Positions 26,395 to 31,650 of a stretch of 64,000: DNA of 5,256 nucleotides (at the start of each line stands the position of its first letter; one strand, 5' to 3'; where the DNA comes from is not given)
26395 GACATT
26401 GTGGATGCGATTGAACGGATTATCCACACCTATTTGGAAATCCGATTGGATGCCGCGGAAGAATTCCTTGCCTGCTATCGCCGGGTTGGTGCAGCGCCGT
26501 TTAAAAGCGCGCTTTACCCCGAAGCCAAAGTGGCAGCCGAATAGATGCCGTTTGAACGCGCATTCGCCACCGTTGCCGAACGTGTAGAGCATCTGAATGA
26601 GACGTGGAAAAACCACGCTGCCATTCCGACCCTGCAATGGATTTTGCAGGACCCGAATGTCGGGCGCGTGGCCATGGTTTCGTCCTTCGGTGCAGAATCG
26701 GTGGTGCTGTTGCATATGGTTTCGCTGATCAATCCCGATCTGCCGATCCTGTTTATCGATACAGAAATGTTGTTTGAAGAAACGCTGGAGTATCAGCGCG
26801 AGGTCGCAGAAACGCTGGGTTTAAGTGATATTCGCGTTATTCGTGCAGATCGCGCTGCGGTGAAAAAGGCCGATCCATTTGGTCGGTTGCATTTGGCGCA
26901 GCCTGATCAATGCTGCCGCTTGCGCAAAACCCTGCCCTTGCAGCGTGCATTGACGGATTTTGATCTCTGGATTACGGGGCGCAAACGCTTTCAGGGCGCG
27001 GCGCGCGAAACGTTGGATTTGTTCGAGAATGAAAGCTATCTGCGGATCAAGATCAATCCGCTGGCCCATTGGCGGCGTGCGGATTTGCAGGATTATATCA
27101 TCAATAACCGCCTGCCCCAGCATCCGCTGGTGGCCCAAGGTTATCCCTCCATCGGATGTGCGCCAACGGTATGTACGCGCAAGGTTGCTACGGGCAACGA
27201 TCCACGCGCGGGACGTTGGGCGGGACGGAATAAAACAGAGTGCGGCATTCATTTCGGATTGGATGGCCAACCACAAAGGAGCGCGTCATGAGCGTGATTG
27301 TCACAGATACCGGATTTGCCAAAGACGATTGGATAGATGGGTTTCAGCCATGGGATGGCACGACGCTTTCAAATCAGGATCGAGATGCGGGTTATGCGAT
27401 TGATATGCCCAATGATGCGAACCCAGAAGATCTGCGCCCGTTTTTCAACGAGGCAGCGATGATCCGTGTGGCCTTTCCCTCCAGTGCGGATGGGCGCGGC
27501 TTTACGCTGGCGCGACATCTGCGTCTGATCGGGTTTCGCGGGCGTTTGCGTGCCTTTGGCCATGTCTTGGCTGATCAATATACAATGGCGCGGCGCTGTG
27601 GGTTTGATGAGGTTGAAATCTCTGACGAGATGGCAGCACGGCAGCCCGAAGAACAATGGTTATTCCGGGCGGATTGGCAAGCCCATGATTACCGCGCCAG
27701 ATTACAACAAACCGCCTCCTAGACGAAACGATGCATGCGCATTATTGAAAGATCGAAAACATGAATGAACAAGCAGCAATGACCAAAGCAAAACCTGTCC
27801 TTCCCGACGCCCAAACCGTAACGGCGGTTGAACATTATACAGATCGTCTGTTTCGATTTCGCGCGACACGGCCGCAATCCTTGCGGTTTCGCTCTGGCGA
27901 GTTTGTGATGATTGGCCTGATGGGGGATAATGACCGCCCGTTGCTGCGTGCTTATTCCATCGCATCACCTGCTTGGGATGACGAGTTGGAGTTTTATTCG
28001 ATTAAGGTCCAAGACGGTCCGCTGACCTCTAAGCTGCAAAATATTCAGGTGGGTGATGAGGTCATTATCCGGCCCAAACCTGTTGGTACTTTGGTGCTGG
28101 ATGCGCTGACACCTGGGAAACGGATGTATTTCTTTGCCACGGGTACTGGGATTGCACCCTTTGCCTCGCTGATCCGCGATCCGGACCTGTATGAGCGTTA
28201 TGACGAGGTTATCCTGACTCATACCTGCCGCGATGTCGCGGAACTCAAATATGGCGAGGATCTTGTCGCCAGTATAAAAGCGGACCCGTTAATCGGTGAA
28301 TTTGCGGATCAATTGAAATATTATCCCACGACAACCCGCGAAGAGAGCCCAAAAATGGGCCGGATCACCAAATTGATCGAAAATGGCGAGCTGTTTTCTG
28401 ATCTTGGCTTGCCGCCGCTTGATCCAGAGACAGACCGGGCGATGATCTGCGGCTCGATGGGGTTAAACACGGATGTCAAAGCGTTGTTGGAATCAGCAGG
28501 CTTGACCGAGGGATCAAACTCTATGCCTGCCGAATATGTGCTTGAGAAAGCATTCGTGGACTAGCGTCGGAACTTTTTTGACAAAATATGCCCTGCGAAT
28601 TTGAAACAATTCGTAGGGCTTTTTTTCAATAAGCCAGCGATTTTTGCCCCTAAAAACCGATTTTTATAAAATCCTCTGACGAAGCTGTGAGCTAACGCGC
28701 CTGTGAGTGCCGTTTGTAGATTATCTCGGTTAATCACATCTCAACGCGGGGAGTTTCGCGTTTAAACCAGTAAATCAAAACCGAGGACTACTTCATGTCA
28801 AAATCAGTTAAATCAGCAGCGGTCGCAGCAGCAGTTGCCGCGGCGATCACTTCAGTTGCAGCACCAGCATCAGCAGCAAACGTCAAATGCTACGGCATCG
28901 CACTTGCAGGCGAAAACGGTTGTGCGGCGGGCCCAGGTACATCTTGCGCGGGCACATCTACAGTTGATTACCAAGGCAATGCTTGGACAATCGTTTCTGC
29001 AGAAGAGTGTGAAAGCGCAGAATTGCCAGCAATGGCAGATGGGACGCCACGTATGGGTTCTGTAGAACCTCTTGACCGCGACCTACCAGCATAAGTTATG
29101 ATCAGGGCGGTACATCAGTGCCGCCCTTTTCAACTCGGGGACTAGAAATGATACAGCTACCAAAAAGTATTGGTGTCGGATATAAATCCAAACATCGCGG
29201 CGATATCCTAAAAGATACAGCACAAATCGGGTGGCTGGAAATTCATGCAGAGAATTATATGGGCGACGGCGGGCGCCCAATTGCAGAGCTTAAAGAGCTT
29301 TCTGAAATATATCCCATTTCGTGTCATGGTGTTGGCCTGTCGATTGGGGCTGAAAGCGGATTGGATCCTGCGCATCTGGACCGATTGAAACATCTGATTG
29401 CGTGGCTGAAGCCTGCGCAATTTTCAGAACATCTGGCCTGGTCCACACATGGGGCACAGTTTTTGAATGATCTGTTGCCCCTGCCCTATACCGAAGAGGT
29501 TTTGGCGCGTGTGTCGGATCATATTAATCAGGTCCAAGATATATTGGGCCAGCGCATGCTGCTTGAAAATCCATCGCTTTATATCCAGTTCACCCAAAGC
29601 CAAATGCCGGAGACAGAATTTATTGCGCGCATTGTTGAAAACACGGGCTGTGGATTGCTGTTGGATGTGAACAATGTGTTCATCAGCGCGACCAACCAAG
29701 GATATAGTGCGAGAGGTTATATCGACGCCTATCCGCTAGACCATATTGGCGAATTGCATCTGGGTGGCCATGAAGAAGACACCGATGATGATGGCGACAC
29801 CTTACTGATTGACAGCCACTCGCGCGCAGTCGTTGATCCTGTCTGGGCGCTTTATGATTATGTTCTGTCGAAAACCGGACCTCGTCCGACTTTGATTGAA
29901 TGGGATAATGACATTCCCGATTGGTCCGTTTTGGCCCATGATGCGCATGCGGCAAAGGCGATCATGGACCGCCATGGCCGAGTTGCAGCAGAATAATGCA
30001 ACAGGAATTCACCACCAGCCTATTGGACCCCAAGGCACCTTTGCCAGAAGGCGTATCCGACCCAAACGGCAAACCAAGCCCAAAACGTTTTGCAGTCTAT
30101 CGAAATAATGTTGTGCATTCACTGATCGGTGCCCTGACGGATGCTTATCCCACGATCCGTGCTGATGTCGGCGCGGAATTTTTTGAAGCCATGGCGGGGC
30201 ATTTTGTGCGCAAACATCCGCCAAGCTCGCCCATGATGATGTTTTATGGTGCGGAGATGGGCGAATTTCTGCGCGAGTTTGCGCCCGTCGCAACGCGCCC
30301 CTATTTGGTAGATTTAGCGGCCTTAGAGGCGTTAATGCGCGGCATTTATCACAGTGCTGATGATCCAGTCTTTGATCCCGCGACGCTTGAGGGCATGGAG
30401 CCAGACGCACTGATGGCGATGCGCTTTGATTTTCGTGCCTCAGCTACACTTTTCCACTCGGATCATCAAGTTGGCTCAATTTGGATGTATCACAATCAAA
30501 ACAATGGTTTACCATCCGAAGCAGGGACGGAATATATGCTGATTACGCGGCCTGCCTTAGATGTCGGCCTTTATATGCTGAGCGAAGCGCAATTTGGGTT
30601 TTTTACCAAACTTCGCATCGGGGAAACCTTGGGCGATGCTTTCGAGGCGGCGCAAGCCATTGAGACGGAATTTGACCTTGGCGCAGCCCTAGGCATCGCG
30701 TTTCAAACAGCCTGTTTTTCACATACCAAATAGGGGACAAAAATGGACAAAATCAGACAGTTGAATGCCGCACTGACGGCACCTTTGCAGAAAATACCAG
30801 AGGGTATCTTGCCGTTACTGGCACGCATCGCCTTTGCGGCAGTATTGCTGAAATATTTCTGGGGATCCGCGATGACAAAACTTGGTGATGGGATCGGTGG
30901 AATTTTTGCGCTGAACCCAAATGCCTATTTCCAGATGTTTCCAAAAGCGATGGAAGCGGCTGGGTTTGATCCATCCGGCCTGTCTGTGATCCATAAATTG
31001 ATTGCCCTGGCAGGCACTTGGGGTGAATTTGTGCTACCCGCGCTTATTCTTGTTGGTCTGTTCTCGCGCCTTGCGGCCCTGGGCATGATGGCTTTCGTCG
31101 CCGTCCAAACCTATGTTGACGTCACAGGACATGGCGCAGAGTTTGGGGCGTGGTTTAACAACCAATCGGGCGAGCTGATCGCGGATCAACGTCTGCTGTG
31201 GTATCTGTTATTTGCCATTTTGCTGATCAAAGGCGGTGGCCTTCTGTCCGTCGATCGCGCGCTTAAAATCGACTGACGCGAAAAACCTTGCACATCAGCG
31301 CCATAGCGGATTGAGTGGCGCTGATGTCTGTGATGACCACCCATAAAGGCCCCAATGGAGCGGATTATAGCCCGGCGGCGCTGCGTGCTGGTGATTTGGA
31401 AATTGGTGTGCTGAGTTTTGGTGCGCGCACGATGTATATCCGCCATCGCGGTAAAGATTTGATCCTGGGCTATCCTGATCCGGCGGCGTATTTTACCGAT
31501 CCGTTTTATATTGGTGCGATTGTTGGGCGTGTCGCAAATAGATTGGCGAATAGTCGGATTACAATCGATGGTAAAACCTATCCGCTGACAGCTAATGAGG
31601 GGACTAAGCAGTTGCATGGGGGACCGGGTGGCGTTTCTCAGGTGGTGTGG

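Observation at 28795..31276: Complete bufferin-type RiPP metallophore operon (DUF2282 precursor, DUF692 MNIO, DUF2063 partner, DoxX)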

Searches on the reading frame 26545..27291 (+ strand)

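Call 3: search_protein_families(library=pfam, proteins=[window:26545-27291:+], max_evalue=0.01)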
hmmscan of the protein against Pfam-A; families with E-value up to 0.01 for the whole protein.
window:26545-27291:+ (248 aa): 1 family
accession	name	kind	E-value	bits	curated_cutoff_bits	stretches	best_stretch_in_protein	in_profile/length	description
PF01507.26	PAPS_reduct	-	4e-42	144.6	22.5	1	42-208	2-172/175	Phosphoadenosine phosphosulfate reductase domain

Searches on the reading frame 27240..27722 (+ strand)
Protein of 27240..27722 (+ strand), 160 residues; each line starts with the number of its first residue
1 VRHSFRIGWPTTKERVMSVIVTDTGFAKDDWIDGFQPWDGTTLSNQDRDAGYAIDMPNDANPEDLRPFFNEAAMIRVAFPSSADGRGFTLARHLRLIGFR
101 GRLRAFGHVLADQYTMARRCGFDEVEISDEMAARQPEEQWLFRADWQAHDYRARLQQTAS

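Call 3: search_protein_families(library=pfam, proteins=[window:27240-27722:+], max_evalue=0.01)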
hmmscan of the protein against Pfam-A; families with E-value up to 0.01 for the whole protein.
window:27240-27722:+ (160 aa): 1 family
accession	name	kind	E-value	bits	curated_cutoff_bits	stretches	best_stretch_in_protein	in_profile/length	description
PF06073.17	DUF934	-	7.4e-23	80.9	25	1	54-139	2-88/107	Bacterial protein of unknown function (DUF934)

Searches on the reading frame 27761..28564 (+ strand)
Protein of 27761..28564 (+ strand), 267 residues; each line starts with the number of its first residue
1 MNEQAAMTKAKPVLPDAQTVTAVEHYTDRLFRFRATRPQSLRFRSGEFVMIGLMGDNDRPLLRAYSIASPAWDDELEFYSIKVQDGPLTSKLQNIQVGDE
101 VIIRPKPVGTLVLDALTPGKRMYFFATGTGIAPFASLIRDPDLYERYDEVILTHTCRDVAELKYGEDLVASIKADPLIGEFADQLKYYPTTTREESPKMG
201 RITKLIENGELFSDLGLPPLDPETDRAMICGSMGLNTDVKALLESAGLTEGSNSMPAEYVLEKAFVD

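Call 3: search_protein_families(library=pfam, proteins=[window:27761-28564:+], max_evalue=0.01)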
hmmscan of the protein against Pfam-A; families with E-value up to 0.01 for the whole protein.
window:27761-28564:+ (267 aa): 2 families
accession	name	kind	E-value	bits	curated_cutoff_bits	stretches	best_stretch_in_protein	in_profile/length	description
PF00970.30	FAD_binding_6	-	6.5e-06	26.8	21.1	1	29-109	15-95/99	Oxidoreductase FAD-binding domain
PF00175.26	NAD_binding_1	-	7.8e-05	23.7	22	1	125-240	2-108/109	Oxidoreductase NAD-binding domain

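Call 4: search_protein_families(library=ncbifam, proteins=[window:27761-28564:+], max_evalue=0.01)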
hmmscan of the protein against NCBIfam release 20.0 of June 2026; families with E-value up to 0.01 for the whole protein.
window:27761-28564:+ (267 aa): 15 families
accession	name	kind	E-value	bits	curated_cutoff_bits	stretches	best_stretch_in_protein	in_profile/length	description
NF008178.0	PRK10926.1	equivalog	2.5e-35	121.9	390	1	19-245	8-227/248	ferredoxin--NADP(+) reductase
NF004317.0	PRK05713.1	equivalog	1.3e-12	47.6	338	1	18-169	94-242/312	iron-sulfur-binding ferredoxin reductase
NF040810.1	BenC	equivalog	5.2e-12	45.6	430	1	17-211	106-292/333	benzoate 1,2-dioxygenase electron transfer component BenC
NF045803.1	MethMoxFADbindMmoC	equivalog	5.2e-11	41.9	500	1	37-168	134-262/343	aromatic/alkene monooxygenase hydroxylase FAD-binding subunit MmoC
NF006220.0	PRK08345.1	subfamily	2.1e-08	33.8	395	1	16-234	11-227/294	cytochrome-c3 hydrogenase subunit gamma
TIGR02160.1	PA_CoA_Oxy5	hypoth_equivalog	7.9e-07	28.2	420.8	1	22-251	8-234/352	1,2-phenylacetyl-CoA epoxidase subunit PaaE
NF000796.0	PRK00054.1-1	equivalog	9.3e-07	28.3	224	1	39-168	25-137/254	dihydroorotate dehydrogenase electron transfer subunit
NF058606.1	GlBtMonoRdsGbcB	equivalog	3.7e-06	26.1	500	1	27-168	27-167/362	glycine betaine monooxygenase reductase subunit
NF009805.0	PRK13289.1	equivalog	4.9e-06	25.7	432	1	41-248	183-382/399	NO-inducible flavohemoprotein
NF005963.0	PRK08051.1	equivalog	5.7e-06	25.8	230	1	19-173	7-157/233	NAD(P)H-flavin reductase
NF045929.1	FNRPetHCyano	equivalog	0.00016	20.6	600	1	89-139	226-275/411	ferredoxin--NADP reductase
NF058510.1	bifunc_CpcD_PetH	exception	0.00019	20.3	635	1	88-138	221-270/405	bifunctional rod-capping linker CpcD/ferredoxin--NADP reductase PetH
NF052252.1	flav_redu_LuxG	exception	0.00084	18.6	340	1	19-207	4-183/232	flavin mononucleotide reductase LuxG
NF040830.1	sulfhyd_ShyC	equivalog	0.0014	17.8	600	1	39-173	35-162/288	NAD(P)-dependent hydrogenase/sulfhydrogenase 2 subunit gamma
NF007964.0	PRK10684.1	equivalog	0.0041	16.1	383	1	19-167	13-159/333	NADH oxidoreductase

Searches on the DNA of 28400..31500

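Call 29: search_rna_families(source=window, start=28400, end=31500, threshold=evalue, max_evalue=5)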
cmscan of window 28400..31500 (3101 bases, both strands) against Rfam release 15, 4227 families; matches with E-value up to 5: 2.
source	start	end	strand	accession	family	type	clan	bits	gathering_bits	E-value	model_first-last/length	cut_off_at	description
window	29806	29879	+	RF02308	TtnuCD34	Gene; snRNA; snoRNA; CD-box;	-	18.5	80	4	1-64/64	no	Tetrahymena snoRNA TtnuCD34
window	28577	28627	+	RF02399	NsiR1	Gene; sRNA;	-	18.2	39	2.6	1-60/60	no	Nitrogen stress-induced RNA 1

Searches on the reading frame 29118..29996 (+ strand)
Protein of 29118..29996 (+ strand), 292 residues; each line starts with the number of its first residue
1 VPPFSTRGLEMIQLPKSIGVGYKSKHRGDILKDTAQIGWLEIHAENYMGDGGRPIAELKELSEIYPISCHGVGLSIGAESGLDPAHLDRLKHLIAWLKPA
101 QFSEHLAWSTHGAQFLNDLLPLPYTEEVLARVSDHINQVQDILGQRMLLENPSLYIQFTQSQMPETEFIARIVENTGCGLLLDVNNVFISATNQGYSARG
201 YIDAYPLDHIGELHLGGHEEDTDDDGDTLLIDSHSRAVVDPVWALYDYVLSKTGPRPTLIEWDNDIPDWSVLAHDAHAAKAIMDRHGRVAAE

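Call 3: search_protein_families(library=pfam, proteins=[window:29118-29996:+], max_evalue=0.01)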
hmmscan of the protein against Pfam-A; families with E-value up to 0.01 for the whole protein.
window:29118-29996:+ (292 aa): 1 family
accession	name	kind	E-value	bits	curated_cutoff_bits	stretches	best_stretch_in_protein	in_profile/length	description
PF05114.20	MbnB_TglH_ChrH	-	1.1e-103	346.5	25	1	18-283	2-262/263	RiPP precursor modification enzyme MbnB/TglH/ChrH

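Call 4: search_protein_families(library=ncbifam, proteins=[window:29118-29996:+], max_evalue=0.01)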
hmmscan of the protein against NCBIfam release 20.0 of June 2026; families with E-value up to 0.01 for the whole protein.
window:29118-29996:+ (292 aa): 5 families
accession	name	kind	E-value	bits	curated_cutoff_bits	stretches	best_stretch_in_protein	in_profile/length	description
NF050167.1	MNIO_BufB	equivalog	5.8e-110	366.7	310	1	18-279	1-261/262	MNIO family bufferin maturase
NF003818.2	PRK05409.1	equivalog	4.4e-70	236.3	360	1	18-279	2-260/264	HvfB family MNIO-type RiPP peptide maturase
NF050151.1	RiPP_MNIO_ApyH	equivalog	4.7e-23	81.7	400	1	56-284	46-281/283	multinuclear non-heme iron-dependent oxidative enzyme ApyH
TIGR04159.2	methbact_MbnB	equivalog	3.2e-16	59.6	325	1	88-243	71-218/261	methanobactin biosynthesis protein MbnB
NF050165.1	MNIO_ChrH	equivalog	5.2e-12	45.5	600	1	86-252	80-246/363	MNIO family chryseobactin maturase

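Call 55: search_solved_structures(query=window:29148-29993:+, max_evalue=0.001)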
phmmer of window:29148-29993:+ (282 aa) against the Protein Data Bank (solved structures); distinct sequences matched with E-value up to 0.001: 8.
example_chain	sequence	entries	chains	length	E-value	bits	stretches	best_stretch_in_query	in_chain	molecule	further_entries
3bww_A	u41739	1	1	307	1.3e-36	129.8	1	8-211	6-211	Protein of unknown function DUF692/COG3220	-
8hci_D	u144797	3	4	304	3.8e-20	75.8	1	23-277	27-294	DUF692 family protein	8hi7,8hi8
7dz9_A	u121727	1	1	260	1.7e-16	63.8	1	81-261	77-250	MbnB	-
7dz9_B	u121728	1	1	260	1.7e-16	63.8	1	81-261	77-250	cpMbnB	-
7fc0_E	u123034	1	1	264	1.5e-09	41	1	31-256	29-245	Methanobactin biosynthesis cassette protein MbnB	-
7fc0_B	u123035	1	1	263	1.7e-09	40.8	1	31-256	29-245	Methanobactin biosynthesis cassette protein MbnB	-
7tcr_A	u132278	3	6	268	9e-08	35.2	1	78-187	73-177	Methanobactin biosynthesis cassette protein MbnB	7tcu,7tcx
7tcw_A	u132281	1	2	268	1.2e-07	34.7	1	78-186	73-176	Methanobactin biosynthesis cassette protein MbnB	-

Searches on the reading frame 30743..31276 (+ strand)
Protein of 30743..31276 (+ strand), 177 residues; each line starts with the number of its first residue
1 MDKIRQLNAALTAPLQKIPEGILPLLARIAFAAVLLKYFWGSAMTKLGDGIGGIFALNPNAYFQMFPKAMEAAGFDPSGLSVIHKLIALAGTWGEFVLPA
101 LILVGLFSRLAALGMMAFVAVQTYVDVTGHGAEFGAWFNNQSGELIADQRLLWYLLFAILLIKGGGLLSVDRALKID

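Call 3: search_protein_families(library=pfam, proteins=[window:30743-31276:+], max_evalue=0.01)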
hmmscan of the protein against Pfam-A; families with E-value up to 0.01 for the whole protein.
window:30743-31276:+ (177 aa): 1 family
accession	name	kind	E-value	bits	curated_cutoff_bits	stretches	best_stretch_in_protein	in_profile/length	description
PF07681.17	DoxX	-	7.8e-06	26.9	23.6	1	24-124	2-81/85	DoxX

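Call 4: search_protein_families(library=ncbifam, proteins=[window:30743-31276:+], max_evalue=0.01)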
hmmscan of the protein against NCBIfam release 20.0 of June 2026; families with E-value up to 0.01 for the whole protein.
window:30743-31276:+ (177 aa): 1 family
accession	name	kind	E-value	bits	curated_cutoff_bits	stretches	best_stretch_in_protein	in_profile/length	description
NF050144.1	matur_HvfX_fam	equivalog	0.002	18.3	80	1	83-123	44-84/165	HvfX family Cu-binding RiPP maturation protein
